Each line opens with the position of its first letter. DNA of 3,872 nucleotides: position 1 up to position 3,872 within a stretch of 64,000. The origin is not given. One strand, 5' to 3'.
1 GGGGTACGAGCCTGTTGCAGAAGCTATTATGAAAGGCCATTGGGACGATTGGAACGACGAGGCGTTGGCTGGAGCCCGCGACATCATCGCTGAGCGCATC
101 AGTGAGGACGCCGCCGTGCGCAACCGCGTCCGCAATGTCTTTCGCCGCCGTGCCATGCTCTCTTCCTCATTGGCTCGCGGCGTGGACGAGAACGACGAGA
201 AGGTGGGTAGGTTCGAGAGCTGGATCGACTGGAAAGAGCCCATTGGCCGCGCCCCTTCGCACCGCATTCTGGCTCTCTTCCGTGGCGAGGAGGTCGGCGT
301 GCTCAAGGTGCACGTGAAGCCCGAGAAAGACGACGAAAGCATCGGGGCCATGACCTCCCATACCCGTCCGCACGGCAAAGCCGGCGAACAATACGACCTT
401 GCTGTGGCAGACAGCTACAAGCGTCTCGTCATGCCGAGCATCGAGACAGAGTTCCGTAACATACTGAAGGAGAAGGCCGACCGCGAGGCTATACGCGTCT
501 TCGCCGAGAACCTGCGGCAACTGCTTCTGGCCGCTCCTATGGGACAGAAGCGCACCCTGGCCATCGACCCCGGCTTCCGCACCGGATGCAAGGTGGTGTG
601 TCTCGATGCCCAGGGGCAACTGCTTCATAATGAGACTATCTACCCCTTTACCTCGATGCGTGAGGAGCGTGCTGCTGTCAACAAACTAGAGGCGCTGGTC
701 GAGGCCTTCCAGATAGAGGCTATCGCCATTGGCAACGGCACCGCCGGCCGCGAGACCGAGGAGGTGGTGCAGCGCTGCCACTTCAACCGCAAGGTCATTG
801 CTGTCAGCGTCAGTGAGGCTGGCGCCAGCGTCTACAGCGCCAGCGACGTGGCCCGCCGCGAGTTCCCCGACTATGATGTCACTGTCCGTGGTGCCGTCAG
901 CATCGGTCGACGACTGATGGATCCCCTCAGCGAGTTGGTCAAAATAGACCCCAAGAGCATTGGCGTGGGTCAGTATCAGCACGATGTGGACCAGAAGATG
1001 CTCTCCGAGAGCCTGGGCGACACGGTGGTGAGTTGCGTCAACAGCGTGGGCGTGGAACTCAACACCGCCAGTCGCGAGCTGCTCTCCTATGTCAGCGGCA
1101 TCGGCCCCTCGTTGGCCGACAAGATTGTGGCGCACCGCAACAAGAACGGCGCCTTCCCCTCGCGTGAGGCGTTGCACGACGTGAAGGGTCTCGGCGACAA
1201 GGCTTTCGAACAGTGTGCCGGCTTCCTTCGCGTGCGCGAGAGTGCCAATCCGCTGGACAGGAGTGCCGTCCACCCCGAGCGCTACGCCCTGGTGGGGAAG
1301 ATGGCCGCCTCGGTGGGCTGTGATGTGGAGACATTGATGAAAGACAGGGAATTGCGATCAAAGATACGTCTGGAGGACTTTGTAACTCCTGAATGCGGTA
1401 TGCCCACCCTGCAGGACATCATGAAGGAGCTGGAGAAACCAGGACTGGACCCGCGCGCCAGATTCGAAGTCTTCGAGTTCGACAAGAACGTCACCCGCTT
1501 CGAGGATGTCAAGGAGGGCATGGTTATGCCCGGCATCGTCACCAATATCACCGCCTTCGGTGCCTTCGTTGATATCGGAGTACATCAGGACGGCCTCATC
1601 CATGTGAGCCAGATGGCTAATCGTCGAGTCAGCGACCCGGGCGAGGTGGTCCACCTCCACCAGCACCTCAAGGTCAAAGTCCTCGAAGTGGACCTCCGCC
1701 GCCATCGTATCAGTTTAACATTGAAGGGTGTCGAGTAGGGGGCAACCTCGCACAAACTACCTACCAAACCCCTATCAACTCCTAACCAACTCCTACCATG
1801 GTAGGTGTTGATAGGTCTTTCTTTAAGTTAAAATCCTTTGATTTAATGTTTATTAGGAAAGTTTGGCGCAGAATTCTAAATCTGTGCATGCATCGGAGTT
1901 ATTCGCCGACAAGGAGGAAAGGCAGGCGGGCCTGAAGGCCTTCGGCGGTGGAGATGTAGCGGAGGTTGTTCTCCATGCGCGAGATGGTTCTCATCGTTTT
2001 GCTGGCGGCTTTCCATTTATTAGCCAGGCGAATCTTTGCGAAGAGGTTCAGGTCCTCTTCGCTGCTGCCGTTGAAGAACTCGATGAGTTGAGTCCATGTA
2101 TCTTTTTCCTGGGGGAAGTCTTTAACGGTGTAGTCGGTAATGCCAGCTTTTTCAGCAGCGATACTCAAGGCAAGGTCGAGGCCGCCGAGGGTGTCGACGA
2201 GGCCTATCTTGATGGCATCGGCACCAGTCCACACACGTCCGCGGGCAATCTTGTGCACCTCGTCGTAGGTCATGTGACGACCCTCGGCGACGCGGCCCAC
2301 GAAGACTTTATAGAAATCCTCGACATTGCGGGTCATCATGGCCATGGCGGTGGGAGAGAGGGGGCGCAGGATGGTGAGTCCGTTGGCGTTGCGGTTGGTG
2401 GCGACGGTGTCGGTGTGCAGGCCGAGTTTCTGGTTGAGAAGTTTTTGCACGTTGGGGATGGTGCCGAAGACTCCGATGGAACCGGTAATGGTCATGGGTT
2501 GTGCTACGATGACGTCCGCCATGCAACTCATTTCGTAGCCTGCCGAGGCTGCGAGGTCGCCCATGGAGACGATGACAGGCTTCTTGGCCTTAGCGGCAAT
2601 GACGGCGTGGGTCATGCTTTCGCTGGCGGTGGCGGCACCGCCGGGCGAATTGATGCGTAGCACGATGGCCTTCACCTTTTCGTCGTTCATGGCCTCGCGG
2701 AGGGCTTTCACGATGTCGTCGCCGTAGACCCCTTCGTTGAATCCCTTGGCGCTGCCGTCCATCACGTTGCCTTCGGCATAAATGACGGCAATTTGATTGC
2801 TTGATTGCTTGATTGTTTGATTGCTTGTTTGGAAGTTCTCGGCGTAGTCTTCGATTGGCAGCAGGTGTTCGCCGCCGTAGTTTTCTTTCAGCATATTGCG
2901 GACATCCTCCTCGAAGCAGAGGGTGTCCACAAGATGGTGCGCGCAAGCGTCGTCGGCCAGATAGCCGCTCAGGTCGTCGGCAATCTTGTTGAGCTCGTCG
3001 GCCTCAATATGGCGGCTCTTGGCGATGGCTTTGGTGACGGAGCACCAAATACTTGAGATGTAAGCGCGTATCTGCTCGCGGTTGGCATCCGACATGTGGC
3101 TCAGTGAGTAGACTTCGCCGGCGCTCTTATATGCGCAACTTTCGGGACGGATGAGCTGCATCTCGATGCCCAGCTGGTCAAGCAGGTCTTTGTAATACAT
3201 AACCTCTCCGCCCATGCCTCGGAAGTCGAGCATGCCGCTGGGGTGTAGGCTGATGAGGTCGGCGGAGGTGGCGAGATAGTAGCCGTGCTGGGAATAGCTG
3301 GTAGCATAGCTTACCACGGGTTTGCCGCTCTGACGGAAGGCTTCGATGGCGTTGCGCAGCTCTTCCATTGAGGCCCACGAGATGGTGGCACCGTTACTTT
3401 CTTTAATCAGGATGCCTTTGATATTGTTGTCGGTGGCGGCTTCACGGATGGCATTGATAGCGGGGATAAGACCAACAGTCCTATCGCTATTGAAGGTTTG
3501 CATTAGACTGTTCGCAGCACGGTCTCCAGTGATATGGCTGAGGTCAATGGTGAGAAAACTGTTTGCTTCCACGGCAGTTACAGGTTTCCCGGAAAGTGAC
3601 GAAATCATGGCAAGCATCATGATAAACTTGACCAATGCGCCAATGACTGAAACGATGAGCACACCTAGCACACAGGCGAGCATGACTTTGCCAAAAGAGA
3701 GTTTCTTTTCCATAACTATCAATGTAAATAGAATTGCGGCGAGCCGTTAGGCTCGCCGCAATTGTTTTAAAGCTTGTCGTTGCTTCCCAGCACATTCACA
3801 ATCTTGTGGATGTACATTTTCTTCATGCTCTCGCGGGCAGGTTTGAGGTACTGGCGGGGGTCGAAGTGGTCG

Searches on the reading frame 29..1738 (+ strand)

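Call 13: search_protein_families(library=pfam, proteins=[window:29-1738:+])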
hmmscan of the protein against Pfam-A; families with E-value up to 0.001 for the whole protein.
window:29-1738:+ (569 aa): 9 families
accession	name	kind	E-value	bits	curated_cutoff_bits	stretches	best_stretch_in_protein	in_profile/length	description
PF16921.10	Tex_YqgF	-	1.6e-46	158.2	27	1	174-296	1-125/126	Tex protein YqgF-like domain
PF22706.1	Tex_central_region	-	5e-29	102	27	1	10-158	24-178/178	Tex central region-like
PF12836.13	HHH_3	-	5.5e-29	100.5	27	1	337-401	1-65/65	Helix-hairpin-helix motif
PF17674.7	HHH_9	-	1.8e-23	83.6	23.1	1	407-476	1-70/70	HHH domain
PF00575.29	S1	-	1.1e-21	77.4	22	1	494-566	2-74/74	S1 RNA binding domain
PF14635.12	HHH_7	-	6.2e-09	36.6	27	1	310-402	5-103/104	Helix-hairpin-helix motif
PF14639.11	YqgF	-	3.2e-05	24.2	35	1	214-304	49-147/150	Holliday-junction resolvase-like of SPT6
PF00633.29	HHH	-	0.00015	21.9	24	0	344-368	5-29/30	Helix-hairpin-helix motif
PF23459.1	S1_RRP5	-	0.00019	22.3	27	1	494-563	1-70/72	RRP5 S1 domain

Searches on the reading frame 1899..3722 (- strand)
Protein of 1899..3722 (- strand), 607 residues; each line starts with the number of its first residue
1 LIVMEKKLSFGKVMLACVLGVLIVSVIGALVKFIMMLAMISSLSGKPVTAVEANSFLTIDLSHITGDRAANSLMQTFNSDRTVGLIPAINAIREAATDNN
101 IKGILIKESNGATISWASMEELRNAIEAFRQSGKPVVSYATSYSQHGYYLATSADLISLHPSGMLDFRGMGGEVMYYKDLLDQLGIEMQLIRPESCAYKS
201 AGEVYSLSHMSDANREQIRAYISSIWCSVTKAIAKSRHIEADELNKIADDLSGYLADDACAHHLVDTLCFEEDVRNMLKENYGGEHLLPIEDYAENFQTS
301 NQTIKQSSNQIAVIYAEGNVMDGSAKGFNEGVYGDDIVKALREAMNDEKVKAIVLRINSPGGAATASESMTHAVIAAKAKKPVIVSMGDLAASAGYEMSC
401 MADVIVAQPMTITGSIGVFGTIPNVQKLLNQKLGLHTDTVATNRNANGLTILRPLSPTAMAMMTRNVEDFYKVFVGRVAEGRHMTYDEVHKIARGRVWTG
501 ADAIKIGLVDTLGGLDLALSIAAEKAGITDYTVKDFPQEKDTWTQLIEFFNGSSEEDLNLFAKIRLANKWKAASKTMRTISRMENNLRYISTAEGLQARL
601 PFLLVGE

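Call 13: search_protein_families(library=pfam, proteins=[window:1899-3722:-])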
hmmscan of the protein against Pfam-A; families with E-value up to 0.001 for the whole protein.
window:1899-3722:- (607 aa): 4 families
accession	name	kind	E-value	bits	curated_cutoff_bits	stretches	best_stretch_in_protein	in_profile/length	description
PF01343.23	Peptidase_S49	-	2.4e-76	255.4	24.9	2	377-528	3-153/154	Peptidase family S49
PF25145.1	NfeD1b_N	-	1.6e-05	25.1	40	1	338-418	20-97/189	NfeD1b, N-terminal domain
PF01972.22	SDH_protease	-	0.00011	21.7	31.3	1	335-416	79-155/286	ClpP-like SDH-type serine proteinase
PF00574.28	CLP_protease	-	0.00039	20.8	20.2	0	336-397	32-91/182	Clp protease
